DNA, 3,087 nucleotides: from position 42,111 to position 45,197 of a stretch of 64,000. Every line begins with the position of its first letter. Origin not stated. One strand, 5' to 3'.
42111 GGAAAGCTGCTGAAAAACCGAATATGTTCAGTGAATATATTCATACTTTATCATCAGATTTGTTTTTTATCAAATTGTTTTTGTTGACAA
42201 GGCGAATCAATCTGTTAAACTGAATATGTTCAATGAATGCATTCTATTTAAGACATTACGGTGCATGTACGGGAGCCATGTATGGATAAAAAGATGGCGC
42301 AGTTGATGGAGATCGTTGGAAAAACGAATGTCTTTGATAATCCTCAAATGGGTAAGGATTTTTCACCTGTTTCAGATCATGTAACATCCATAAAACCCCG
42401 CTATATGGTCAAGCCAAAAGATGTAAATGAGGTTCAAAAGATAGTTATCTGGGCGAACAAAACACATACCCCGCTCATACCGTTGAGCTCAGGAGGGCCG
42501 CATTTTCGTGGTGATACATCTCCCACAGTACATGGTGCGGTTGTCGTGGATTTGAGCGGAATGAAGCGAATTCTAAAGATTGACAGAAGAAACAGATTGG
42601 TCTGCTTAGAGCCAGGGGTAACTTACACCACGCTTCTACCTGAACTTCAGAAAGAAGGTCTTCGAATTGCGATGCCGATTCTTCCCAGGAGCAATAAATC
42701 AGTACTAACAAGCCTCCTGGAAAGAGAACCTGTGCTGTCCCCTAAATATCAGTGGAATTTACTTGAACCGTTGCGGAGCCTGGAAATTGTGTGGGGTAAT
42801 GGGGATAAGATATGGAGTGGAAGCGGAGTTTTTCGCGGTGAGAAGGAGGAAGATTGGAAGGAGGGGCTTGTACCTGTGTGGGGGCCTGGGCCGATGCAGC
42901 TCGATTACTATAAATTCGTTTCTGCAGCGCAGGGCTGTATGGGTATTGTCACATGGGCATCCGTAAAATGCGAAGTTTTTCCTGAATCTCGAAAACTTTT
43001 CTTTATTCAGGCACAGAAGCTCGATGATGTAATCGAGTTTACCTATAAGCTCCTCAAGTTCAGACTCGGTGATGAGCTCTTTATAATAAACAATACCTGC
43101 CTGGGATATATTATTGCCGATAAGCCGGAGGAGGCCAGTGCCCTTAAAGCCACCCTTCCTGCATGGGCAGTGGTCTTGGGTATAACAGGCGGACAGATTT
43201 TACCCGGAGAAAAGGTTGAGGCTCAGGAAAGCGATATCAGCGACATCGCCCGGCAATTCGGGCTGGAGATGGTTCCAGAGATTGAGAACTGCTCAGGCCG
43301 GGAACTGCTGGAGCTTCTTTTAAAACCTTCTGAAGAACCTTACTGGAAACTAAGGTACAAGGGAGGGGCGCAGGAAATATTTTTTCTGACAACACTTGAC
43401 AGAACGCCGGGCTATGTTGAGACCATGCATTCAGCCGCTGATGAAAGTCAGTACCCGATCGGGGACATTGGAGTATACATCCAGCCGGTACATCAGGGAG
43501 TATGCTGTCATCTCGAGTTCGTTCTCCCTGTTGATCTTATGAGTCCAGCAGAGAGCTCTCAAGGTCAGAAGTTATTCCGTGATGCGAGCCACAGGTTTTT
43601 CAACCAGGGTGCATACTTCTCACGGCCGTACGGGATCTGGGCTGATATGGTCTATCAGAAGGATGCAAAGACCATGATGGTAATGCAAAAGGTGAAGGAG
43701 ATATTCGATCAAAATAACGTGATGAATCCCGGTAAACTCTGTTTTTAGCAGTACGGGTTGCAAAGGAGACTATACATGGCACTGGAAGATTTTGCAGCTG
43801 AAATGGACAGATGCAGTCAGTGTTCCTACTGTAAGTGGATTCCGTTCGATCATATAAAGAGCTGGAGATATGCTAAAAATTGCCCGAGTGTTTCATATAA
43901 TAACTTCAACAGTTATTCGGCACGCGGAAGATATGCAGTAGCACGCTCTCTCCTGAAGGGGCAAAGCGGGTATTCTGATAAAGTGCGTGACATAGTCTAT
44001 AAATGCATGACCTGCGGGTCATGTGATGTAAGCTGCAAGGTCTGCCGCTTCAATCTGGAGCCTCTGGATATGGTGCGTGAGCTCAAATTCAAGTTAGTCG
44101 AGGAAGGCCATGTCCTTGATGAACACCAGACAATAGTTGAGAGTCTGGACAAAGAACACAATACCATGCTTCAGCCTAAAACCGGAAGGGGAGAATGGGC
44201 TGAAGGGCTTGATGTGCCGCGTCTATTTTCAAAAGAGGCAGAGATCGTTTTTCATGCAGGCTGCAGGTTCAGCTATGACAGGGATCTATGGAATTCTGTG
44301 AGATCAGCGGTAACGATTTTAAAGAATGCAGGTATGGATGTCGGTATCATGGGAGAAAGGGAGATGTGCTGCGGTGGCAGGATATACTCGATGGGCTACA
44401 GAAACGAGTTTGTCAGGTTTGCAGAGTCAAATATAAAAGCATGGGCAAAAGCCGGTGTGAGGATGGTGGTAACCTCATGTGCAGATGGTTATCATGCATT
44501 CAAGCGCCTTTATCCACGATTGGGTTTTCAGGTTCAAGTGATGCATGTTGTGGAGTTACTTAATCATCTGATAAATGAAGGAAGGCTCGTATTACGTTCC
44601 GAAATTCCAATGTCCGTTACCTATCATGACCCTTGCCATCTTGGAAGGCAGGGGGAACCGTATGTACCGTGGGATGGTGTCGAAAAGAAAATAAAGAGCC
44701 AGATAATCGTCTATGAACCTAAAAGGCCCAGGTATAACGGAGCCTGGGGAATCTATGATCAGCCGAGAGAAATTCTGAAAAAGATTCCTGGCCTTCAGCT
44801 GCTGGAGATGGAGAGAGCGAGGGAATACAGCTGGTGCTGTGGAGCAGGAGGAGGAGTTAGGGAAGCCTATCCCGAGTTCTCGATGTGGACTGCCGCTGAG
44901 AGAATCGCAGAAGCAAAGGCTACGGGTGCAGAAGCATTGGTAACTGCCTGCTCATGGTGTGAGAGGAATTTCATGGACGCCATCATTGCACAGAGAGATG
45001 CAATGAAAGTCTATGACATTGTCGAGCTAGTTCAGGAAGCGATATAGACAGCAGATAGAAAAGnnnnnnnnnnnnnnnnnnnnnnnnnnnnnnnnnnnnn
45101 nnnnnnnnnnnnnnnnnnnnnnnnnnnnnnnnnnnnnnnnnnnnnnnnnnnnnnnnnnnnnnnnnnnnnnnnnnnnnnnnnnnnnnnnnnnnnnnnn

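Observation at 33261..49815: Four near-identical promoter/operator cassettes tie 15 genes into one putative TetR regulon: corrinoid methyl transfer, W-AOR/ADH, an FAD-FeS-FAD dehydrogenase and a Liv-type importer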

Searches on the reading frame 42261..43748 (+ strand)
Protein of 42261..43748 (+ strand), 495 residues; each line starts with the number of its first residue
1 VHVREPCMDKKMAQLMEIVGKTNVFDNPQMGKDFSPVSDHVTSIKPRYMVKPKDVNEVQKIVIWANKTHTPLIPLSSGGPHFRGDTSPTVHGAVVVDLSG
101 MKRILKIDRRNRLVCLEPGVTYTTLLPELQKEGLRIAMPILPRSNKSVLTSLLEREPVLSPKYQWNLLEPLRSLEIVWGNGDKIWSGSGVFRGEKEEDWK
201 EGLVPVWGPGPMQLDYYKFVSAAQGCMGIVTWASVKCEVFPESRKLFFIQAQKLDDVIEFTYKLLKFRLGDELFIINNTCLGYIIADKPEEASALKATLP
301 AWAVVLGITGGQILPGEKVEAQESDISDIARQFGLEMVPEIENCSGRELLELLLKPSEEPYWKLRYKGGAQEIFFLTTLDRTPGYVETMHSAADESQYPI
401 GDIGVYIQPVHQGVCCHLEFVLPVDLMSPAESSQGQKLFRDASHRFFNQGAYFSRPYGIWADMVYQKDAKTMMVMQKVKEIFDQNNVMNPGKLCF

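Call 9: search_protein_families(library=pfam, proteins=[window:42261-43748:+])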
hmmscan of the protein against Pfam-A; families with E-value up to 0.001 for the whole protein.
window:42261-43748:+ (495 aa): 1 family
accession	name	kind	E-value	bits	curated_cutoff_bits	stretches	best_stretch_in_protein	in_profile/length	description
PF01565.28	FAD_binding_4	-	1.5e-15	57.5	26.4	1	46-137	1-89/139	FAD binding domain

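Call 32: search_protein_families(library=ncbifam, proteins=[window:42261-43748:+], max_evalue=0.00001)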
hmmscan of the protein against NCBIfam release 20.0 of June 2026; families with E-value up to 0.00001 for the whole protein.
window:42261-43748:+ (495 aa): 2 families
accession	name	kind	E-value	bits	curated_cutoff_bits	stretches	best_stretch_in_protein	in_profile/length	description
TIGR00387.1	glcD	equivalog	4e-14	52.3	567.9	1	50-136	2-86/413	glycolate oxidase subunit GlcD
NF049975.1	2HglutDHaseYdiJ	equivalog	1.8e-09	36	1350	0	43-150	49-155/1018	D-2-hydroxyglutarate dehydrogenase YdiJ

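Call 33: search_solved_structures(query=window:42261-43748:+, max_evalue=0.001)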
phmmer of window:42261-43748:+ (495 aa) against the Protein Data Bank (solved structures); distinct sequences matched with E-value up to 0.001: 38.
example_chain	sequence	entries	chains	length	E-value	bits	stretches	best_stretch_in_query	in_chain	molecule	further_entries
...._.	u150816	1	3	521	1.8e-16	63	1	8-268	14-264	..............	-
8s7r_A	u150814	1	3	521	2.5e-16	62.6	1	8-268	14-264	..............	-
8s7p_A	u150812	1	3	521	3.4e-16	62.1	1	8-268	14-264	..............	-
8s7s_A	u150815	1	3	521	3.4e-16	62.1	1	8-268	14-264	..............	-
8s7n_A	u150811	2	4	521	3.4e-16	62.1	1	8-268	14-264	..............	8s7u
8s7q_A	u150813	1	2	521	4.6e-16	61.7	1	8-268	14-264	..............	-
8s7w_A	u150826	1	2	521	4.7e-16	61.7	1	8-268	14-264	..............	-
9ffk_A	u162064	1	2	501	1.4e-13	53.5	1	37-264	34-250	FAD-binding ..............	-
9fge_A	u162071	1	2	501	2.1e-13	52.9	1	37-263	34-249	FAD-binding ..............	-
5fxd_A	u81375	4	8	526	2.3e-13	52.8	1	26-269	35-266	PROBABLE VANILLYL-ALCOHOL OXIDASE | EUGENOL OXIDASE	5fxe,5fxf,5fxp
8bam_A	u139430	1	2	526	3.1e-13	52.3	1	26-269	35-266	Probable vanillyl-alcohol oxidase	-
7ywv_A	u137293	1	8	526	3.2e-13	52.3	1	26-269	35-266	Probable vanillyl-alcohol oxidase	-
8bap_A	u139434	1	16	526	3.3e-13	52.3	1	26-269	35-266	Probable vanillyl-alcohol oxidase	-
7ywu_A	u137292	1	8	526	3.3e-13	52.3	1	26-269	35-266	Probable vanillyl-alcohol oxidase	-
9h8p_A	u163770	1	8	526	3.3e-13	52.3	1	26-269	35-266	Probable vanillyl-alcohol oxidase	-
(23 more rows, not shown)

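Call 48: search_solved_structures(query=window:42261-43748:+, max_evalue=1e-12, show_alignments=1)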
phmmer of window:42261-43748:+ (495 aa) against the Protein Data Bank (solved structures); distinct sequences matched with E-value up to 1e-12: 28.
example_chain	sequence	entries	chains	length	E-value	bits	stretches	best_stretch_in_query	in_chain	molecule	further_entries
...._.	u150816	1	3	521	1.8e-16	63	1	8-268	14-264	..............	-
8s7r_A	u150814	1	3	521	2.5e-16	62.6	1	8-268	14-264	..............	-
8s7p_A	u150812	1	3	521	3.4e-16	62.1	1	8-268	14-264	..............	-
8s7s_A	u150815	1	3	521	3.4e-16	62.1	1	8-268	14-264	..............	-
8s7n_A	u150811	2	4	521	3.4e-16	62.1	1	8-268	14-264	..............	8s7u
8s7q_A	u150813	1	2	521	4.6e-16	61.7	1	8-268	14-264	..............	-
8s7w_A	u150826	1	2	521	4.7e-16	61.7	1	8-268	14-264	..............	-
9ffk_A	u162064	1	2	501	1.4e-13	53.5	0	37-264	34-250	FAD-binding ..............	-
9fge_A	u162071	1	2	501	2.1e-13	52.9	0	37-263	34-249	FAD-binding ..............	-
5fxd_A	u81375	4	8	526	2.3e-13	52.8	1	26-269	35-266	PROBABLE VANILLYL-ALCOHOL OXIDASE | EUGENOL OXIDASE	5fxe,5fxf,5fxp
8bam_A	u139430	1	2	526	3.1e-13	52.3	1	26-269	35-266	Probable vanillyl-alcohol oxidase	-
7ywv_A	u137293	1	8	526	3.2e-13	52.3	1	26-269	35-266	Probable vanillyl-alcohol oxidase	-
8bap_A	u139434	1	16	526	3.3e-13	52.3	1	26-269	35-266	Probable vanillyl-alcohol oxidase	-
7ywu_A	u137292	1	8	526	3.3e-13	52.3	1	26-269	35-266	Probable vanillyl-alcohol oxidase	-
9h8p_A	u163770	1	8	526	3.3e-13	52.3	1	26-269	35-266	Probable vanillyl-alcohol oxidase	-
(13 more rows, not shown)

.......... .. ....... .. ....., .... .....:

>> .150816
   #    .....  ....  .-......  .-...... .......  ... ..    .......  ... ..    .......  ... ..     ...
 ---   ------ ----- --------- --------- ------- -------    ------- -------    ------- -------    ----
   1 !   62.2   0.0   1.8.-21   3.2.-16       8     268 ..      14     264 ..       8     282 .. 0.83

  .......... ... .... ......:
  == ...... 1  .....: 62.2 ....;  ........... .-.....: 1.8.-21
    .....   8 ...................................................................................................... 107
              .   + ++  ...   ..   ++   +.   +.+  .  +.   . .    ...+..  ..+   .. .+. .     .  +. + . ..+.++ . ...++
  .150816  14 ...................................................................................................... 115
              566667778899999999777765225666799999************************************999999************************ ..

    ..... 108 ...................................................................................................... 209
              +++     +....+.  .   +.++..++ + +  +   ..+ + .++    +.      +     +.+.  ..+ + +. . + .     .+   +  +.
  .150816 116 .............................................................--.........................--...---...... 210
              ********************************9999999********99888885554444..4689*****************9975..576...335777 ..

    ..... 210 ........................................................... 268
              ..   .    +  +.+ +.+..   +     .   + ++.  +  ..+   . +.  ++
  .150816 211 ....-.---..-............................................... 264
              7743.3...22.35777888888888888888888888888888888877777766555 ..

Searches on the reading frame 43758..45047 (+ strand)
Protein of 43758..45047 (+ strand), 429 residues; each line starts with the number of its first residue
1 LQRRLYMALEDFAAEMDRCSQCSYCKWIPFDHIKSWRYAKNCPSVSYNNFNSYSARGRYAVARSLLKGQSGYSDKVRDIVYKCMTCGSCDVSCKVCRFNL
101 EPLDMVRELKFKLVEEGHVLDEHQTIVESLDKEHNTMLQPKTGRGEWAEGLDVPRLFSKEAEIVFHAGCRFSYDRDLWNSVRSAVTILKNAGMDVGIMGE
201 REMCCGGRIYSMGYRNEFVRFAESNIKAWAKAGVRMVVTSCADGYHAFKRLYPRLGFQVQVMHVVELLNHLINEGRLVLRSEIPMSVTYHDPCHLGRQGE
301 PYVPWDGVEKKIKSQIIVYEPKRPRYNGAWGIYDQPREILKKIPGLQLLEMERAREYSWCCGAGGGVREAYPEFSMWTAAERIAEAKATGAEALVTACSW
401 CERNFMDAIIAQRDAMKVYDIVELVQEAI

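Call 9: search_protein_families(library=pfam, proteins=[window:43758-45047:+])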
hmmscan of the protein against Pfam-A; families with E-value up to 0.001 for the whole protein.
window:43758-45047:+ (429 aa): 3 families
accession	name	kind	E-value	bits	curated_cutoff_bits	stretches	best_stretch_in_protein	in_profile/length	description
PF02754.22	CCG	-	1.6e-30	105.5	20.6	2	333-404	14-83/85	Cysteine-rich domain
PF13183.11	Fer4_8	-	1.3e-07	32.4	27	1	15-94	1-65/68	4Fe-4S dicluster domain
PF13534.11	Fer4_17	-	0.00066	20.6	22.2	1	18-93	1-56/61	4Fe-4S dicluster domain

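Call 32: search_protein_families(library=ncbifam, proteins=[window:43758-45047:+], max_evalue=0.00001)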
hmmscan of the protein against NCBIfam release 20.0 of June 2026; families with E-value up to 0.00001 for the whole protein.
window:43758-45047:+ (429 aa): 10 families
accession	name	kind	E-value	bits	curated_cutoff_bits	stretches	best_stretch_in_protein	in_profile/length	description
NF004898.0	PRK06259.1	equivalog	3.2e-50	171.2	385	2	41-297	145-389/488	fumarate reductase (CoM/CoB) subunit TfrB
NF045670.1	quin_L_LdhH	equivalog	1.5e-28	99.5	800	2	159-298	465-613/706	L-lactate dehydrogenase (quinone) large subunit LdhH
NF045724.1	ferredox_TmcB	equivalog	8.7e-20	70.7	735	1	309-427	308-426/430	electron transfer complex ferredoxin TmcB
NF008369.0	PRK11168.1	equivalog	9e-17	61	278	1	158-299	164-309/401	anaerobic glycerol-3-phosphate dehydrogenase subunit C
NF045663.1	diclust_near_Sec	equivalog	5.8e-16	57.7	530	2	40-294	316-543/759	pyridine nucleotide-disulfide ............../dicluster-binding protein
NF045711.1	sulf_resp_HmcF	equivalog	1.4e-10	40.5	750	1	309-420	330-433/457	sulfate respiration complex iron-sulfur protein HmcF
TIGR03379.1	glycerol3P_GlpC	equivalog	1.2e-09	37.5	279.9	1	161-302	162-309/397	anaerobic glycerol-3-phosphate dehydrogenase subunit GlpC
NF008434.0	PRK11274.1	equivalog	1.4e-09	37.4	333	0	158-272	300-407/409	glycolate oxidase subunit GlcF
TIGR03288.1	CoB_CoM_SS_B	equivalog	4.3e-08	32.8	345.15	1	355-410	187-242/290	CoB--CoM heterodisulfide reductase subunit B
NF045796.1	DsrK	equivalog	7.9e-07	28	400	0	329-428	335-434/453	sulfate reduction electron transfer complex DsrMKJOP subunit DsrK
